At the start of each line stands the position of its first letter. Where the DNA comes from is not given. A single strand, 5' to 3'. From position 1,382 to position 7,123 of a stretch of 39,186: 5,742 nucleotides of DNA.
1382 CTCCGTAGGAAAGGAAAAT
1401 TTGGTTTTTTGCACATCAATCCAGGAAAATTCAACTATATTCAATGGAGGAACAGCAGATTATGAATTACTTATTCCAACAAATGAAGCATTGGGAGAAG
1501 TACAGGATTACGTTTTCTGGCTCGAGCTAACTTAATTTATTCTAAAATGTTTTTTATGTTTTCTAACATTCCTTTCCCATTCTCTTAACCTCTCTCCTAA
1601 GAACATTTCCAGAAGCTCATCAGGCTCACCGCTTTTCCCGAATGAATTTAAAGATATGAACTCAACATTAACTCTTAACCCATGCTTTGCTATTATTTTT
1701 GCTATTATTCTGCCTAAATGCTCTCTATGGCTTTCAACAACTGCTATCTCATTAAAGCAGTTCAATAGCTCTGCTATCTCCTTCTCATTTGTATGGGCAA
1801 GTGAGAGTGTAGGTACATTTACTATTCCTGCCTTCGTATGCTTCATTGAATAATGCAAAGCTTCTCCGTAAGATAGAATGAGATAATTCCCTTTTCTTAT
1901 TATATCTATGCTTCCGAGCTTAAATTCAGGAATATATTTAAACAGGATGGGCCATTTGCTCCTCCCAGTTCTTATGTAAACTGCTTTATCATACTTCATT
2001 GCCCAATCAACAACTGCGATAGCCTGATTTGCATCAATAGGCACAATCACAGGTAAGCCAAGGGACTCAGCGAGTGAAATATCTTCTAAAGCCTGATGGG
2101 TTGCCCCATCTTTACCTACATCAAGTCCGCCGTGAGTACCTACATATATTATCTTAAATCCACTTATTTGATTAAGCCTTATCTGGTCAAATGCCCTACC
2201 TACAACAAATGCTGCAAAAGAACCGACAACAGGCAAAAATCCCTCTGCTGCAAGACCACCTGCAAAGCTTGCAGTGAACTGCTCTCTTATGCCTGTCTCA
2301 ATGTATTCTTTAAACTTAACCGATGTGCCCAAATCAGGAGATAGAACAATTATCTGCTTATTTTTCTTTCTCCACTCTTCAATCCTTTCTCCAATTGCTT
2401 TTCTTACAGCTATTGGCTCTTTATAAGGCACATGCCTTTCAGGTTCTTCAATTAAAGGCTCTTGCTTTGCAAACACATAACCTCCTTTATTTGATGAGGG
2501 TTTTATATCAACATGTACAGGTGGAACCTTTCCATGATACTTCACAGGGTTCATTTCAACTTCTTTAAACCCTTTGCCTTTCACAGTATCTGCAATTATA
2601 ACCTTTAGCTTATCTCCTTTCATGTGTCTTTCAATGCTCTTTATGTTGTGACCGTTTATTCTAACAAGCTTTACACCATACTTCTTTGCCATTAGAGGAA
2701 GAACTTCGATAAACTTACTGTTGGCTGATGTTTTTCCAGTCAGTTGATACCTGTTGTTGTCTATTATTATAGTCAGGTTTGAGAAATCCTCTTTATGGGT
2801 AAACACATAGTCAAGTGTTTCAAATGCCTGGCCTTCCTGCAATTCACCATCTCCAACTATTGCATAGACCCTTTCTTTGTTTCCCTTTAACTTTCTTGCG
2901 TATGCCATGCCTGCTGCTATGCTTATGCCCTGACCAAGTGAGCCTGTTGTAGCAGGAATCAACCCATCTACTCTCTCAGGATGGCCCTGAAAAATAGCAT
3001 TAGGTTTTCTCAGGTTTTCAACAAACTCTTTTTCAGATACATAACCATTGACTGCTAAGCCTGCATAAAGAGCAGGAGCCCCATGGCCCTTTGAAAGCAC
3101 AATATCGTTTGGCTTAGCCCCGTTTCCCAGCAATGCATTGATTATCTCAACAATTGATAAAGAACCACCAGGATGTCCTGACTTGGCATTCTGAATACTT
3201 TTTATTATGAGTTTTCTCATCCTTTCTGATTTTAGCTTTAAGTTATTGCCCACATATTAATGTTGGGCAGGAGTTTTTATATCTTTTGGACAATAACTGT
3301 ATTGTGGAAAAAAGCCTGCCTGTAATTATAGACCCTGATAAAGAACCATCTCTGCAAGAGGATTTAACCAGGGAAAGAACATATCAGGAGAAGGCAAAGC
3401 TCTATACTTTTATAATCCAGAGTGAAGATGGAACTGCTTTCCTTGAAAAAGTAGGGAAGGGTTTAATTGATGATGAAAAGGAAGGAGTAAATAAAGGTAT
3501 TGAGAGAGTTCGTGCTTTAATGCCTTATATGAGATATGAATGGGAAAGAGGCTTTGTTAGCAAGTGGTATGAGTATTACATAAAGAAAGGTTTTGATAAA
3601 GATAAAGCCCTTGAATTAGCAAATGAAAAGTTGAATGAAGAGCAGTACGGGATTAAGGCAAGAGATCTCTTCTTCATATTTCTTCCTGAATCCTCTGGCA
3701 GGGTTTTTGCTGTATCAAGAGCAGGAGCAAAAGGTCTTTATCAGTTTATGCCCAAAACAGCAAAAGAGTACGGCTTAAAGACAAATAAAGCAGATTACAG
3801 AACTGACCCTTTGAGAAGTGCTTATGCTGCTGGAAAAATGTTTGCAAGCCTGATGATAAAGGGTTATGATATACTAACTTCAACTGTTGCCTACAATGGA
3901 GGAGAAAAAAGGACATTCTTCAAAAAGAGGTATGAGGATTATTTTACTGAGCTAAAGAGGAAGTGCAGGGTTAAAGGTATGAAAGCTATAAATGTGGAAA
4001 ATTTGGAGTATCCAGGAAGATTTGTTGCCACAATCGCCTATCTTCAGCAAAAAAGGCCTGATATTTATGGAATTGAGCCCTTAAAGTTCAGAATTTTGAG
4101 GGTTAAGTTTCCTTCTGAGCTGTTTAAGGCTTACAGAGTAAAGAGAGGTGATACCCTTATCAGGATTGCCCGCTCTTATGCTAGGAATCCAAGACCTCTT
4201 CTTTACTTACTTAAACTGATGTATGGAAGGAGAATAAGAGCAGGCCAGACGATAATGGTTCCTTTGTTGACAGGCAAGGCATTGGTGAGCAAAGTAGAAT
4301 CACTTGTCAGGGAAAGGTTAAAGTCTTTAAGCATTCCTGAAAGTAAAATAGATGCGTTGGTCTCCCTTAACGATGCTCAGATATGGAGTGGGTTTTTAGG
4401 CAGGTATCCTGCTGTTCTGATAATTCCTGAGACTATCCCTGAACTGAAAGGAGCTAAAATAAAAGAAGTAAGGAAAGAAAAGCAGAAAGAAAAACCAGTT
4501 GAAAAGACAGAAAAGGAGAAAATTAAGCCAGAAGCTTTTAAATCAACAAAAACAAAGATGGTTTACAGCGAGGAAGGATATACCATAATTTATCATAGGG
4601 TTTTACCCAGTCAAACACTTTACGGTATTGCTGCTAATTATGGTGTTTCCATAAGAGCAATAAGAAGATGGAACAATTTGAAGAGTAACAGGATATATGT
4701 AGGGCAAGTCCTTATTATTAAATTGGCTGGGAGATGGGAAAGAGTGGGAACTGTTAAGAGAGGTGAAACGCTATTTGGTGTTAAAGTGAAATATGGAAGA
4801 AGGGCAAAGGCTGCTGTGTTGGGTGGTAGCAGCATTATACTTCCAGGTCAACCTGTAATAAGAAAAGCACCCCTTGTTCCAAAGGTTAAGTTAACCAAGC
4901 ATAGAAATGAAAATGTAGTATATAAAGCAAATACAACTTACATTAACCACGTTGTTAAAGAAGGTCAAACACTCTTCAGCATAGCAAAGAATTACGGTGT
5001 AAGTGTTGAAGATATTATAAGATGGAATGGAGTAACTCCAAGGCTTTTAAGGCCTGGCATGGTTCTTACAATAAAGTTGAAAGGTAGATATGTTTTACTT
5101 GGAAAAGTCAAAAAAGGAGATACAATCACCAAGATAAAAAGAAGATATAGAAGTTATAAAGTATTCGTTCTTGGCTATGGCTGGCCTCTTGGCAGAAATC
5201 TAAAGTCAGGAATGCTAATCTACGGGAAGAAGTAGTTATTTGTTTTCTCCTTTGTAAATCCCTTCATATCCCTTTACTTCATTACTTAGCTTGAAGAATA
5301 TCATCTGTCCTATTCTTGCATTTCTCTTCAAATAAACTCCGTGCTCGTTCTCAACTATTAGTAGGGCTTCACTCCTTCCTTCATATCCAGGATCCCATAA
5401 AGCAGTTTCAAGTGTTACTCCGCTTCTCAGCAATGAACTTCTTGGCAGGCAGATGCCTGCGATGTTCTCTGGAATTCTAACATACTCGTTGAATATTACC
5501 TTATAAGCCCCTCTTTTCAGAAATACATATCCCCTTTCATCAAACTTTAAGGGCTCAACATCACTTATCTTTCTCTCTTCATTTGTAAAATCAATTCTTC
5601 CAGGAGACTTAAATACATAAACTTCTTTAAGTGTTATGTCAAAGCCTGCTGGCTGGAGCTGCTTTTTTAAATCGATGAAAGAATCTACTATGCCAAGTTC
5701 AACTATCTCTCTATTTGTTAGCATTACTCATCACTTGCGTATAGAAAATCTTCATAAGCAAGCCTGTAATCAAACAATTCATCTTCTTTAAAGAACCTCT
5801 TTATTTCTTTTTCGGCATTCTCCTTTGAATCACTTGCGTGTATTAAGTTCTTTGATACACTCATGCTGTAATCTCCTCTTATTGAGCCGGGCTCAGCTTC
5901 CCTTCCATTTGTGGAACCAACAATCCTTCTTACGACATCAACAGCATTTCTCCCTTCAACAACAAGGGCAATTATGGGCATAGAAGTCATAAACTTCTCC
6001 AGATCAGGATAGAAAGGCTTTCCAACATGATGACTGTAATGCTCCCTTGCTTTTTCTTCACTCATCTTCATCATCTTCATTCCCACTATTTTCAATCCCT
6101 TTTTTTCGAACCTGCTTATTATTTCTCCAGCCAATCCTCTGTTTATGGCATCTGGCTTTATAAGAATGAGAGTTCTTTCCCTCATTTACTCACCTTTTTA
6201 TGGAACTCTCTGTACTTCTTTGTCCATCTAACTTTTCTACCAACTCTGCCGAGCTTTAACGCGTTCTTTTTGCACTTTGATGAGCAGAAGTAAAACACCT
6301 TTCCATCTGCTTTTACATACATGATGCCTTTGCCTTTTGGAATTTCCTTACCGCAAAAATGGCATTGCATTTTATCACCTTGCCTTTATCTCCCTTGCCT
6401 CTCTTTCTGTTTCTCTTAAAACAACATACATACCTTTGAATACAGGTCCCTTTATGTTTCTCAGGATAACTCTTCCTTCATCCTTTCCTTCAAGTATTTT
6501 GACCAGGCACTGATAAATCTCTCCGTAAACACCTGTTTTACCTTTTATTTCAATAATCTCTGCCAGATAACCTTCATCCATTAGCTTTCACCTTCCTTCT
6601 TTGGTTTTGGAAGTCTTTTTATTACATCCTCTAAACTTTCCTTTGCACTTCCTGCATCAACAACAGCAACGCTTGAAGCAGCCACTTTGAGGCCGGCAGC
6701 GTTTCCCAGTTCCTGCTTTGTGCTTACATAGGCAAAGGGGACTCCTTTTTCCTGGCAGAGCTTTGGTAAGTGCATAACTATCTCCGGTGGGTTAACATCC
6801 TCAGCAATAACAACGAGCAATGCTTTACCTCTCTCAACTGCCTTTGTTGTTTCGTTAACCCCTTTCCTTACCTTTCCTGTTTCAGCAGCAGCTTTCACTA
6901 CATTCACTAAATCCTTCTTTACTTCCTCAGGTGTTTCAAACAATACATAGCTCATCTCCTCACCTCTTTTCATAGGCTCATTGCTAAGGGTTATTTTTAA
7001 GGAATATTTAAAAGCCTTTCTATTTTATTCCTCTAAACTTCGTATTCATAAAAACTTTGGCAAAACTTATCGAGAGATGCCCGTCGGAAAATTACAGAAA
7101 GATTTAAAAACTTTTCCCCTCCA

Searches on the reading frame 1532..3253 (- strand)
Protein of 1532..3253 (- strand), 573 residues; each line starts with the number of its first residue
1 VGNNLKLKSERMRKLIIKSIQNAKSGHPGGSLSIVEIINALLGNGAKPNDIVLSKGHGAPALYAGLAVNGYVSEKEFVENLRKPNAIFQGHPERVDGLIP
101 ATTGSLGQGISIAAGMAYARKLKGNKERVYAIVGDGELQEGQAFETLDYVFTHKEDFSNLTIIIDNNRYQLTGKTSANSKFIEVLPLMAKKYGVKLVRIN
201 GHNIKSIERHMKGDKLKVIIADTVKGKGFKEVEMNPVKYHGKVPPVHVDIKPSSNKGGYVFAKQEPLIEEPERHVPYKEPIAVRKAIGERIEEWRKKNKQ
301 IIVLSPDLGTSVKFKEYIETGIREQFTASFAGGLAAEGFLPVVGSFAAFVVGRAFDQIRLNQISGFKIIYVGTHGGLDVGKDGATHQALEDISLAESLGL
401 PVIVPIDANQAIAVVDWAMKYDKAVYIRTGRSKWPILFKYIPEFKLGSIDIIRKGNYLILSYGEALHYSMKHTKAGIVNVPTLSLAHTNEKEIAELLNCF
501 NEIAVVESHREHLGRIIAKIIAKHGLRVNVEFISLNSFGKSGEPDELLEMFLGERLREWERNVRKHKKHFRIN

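Call 62: search_protein_families(library=pfam, proteins=[window:1532-3253:-], max_evalue=0.001)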
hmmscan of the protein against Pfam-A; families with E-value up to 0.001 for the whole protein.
window:1532-3253:- (573 aa): 5 families
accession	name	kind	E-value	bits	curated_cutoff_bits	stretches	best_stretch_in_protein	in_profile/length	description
PF02779.29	Transket_pyr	-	3.3e-28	98.9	27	1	280-433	2-171/174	Transketolase, pyrimidine binding domain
PF00456.26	Transketolase_N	-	2.1e-26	93.1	22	1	10-241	7-260/334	Transketolase, thiamine diphosphate binding domain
PF13292.11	DXP_synthase_N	-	8.1e-16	58.5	21.2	1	5-186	18-190/274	1-deoxy-D-xylulose-5-phosphate synthase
PF00676.26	E1_dh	-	1.6e-09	37.6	22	1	102-205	99-198/300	Dehydrogenase E1 component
PF02775.26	TPP_enzyme_C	-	7.7e-07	29.5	21.9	1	100-179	24-95/151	Thiamine pyrophosphate enzyme, C-terminal TPP binding domain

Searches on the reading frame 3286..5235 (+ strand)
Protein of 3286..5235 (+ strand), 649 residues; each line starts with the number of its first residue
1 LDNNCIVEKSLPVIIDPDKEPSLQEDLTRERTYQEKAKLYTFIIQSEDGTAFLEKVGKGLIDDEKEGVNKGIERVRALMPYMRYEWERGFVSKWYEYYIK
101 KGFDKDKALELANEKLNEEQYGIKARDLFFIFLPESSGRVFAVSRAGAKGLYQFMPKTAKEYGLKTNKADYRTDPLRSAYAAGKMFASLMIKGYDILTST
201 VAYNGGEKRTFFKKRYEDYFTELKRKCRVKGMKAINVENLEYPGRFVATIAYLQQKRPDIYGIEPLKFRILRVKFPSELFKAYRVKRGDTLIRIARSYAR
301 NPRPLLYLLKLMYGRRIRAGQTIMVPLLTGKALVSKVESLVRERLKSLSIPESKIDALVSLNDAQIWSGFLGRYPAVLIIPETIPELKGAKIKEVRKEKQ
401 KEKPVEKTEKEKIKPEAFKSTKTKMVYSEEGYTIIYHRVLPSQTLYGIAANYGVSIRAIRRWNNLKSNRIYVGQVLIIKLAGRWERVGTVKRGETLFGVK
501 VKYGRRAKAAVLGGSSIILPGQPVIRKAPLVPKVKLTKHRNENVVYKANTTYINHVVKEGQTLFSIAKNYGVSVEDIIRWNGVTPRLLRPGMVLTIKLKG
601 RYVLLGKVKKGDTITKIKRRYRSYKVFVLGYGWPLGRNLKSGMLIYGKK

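Call 8: search_protein_families(library=pfam, proteins=[window:3286-5235:+], max_evalue=0.01)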
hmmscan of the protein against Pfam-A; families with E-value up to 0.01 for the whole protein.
window:3286-5235:+ (649 aa): 5 families
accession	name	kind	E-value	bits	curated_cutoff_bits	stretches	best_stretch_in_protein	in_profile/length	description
PF01476.26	LysM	-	1.4e-39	134.2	20.9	3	555-597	1-43/43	LysM domain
PF01464.25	SLT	-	1.2e-17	63.9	21.3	1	117-217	6-108/117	Transglycosylase SLT domain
PF23473.1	LysM3_LYK4_5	-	3e-05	24.4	29.3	0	444-472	12-40/48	LYK4/5 LysM3 domain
PF23472.1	LysM2_CERK1_LYK3_4_5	-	0.0002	21.6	27.4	0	546-599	2-56/56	LYK3/4/5 LysM2 domain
PF23577.1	LysM_RLK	-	0.00045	20.6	27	0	441-463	7-29/44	LysM domain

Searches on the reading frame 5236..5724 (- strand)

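Call 8: search_protein_families(library=pfam, proteins=[window:5236-5724:-], max_evalue=0.01)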
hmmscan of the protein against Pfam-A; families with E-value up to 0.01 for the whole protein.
window:5236-5724:- (162 aa): 2 families
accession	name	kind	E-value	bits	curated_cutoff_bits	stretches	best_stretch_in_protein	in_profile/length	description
PF22769.1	DCD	-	3.8e-23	82.7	27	1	14-145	19-152/153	dCTP deaminase-like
PF00692.24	dUTPase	-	9.7e-10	38.8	22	1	73-154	31-113/129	dUTPase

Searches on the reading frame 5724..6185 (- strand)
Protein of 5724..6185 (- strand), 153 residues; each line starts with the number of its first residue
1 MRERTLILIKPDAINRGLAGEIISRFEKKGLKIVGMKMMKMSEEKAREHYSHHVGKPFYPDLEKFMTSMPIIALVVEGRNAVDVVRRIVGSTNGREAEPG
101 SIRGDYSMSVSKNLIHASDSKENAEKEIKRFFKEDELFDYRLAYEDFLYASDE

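Call 8: search_protein_families(library=pfam, proteins=[window:5724-6185:-], max_evalue=0.01)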
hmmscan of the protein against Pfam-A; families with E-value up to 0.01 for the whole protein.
window:5724-6185:- (153 aa): 1 family
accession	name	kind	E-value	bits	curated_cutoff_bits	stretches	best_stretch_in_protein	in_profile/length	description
PF00334.24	NDK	-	1e-57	194.2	27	1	3-136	1-134/135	Nucleoside diphosphate kinase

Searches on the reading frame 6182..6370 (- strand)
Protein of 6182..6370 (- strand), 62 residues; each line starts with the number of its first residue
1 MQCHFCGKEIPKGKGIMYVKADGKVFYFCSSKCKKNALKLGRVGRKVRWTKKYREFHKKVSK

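Call 62: search_protein_families(library=pfam, proteins=[window:6182-6370:-], max_evalue=0.001)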
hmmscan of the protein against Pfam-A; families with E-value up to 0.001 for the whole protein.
window:6182-6370:- (62 aa): 4 families
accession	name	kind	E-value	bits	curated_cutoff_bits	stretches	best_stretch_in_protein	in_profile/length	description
PF01246.26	Ribosomal_L24e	-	4.9e-23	81.6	27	1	2-60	5-62/66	Ribosomal protein L24e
PF06467.20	zf-FCS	-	3.9e-08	33.4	22.4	1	2-35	6-37/39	MYM-type Zinc finger with FCS sequence motif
PF04945.19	YHS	-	8.5e-05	22.9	30.3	1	4-35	4-34/47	YHS domain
PF08394.17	Arc_trans_TRASH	-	0.00011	22.6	27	1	2-36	2-34/43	Archaeal TRASH domain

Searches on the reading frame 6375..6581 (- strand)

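Call 62: search_protein_families(library=pfam, proteins=[window:6375-6581:-], max_evalue=0.001)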
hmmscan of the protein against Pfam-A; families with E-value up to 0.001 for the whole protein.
window:6375-6581:- (68 aa): 1 family
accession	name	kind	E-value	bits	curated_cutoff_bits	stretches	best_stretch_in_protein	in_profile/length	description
PF01200.24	Ribosomal_S28e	-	7.8e-23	80.7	25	1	3-65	2-64/64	Ribosomal protein S28e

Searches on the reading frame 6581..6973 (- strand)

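Call 8: search_protein_families(library=pfam, proteins=[window:6581-6973:-], max_evalue=0.01)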
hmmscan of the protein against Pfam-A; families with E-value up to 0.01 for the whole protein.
window:6581-6973:- (130 aa): 2 families
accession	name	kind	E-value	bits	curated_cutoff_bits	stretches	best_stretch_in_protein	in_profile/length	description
PF01248.31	Ribosomal_L7Ae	-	3.9e-29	100.6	22.1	1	23-112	4-93/95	Ribosomal protein L7Ae/L30e/S12e/Gadd45 family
PF15608.11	PELOTA_1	-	0.0014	18.8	25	1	32-84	19-69/81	PELOTA RNA binding domain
